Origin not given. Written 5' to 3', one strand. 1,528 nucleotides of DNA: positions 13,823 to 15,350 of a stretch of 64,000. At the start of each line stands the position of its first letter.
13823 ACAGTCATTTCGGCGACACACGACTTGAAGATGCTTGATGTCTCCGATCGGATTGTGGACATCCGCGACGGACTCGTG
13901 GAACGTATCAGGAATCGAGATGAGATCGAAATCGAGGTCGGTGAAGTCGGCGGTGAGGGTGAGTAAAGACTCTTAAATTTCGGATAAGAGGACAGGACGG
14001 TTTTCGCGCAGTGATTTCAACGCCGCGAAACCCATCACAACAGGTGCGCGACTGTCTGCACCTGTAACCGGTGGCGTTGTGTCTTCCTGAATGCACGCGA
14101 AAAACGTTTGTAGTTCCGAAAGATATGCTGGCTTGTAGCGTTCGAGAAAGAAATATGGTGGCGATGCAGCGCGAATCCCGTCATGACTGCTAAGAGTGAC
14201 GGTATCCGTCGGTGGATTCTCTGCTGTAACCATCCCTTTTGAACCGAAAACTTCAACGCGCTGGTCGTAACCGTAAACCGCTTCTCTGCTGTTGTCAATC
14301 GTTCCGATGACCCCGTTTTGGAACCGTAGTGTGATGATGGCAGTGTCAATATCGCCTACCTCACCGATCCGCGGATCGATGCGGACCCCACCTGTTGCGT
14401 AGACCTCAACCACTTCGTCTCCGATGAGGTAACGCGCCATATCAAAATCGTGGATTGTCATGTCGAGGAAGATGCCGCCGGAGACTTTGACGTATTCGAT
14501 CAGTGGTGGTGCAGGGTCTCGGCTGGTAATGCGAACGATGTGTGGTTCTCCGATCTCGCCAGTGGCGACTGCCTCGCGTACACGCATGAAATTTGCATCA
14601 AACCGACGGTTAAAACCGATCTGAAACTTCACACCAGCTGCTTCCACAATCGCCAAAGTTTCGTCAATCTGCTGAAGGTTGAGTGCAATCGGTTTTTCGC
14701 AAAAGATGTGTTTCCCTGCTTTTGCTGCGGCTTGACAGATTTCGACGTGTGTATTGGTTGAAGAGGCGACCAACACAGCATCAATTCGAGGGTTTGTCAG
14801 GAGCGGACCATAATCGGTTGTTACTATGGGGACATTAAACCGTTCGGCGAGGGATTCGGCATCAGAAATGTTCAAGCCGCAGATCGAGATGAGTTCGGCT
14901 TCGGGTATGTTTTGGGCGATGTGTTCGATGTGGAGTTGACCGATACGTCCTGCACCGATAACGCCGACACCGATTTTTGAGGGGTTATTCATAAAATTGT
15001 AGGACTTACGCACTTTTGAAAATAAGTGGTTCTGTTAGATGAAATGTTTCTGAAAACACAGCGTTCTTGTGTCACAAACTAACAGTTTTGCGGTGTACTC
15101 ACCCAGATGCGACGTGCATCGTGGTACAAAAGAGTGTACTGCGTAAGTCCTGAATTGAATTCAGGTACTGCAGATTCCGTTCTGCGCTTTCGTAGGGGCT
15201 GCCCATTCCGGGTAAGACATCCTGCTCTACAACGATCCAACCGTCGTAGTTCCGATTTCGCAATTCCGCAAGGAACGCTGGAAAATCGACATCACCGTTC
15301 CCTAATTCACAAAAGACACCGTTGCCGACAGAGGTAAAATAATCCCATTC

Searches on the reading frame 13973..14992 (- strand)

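Call 12: search_protein_families(library=pfam, proteins=[window:13973-14992:-])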
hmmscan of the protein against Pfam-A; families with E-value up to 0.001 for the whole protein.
window:13973-14992:- (339 aa): 4 families
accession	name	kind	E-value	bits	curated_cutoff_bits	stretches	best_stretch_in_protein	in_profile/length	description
PF22725.1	GFO_IDH_MocA_C3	-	9.2e-33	113.3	27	1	135-255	1-123/124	GFO/IDH/MocA C-terminal domain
PF01408.29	GFO_IDH_MocA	-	5.4e-30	105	24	1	7-127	1-120/120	Oxidoreductase family, NAD-binding Rossmann fold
PF02894.22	GFO_IDH_MocA_C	-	3.8e-25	89.4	22.9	1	139-334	1-216/218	Oxidoreductase family, C-terminal alpha/beta domain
PF01488.26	Shikimate_DH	-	0.00083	19.9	24.3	0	9-83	15-89/138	Shikimate / quinate 5-dehydrogenase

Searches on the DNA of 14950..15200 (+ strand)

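Call 61: search_dna_similar(query=window:15000-15152:+, collection=plasmids, mode=distant, max_evalue=0.01, max_rows=10)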
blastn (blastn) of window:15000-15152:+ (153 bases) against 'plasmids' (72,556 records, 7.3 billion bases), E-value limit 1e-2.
No match.

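Call 71: search_rna_families(source=window, start=14950, end=15200, threshold=evalue, max_evalue=10)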
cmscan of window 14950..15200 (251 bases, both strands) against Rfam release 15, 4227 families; matches with E-value up to 10: 0.
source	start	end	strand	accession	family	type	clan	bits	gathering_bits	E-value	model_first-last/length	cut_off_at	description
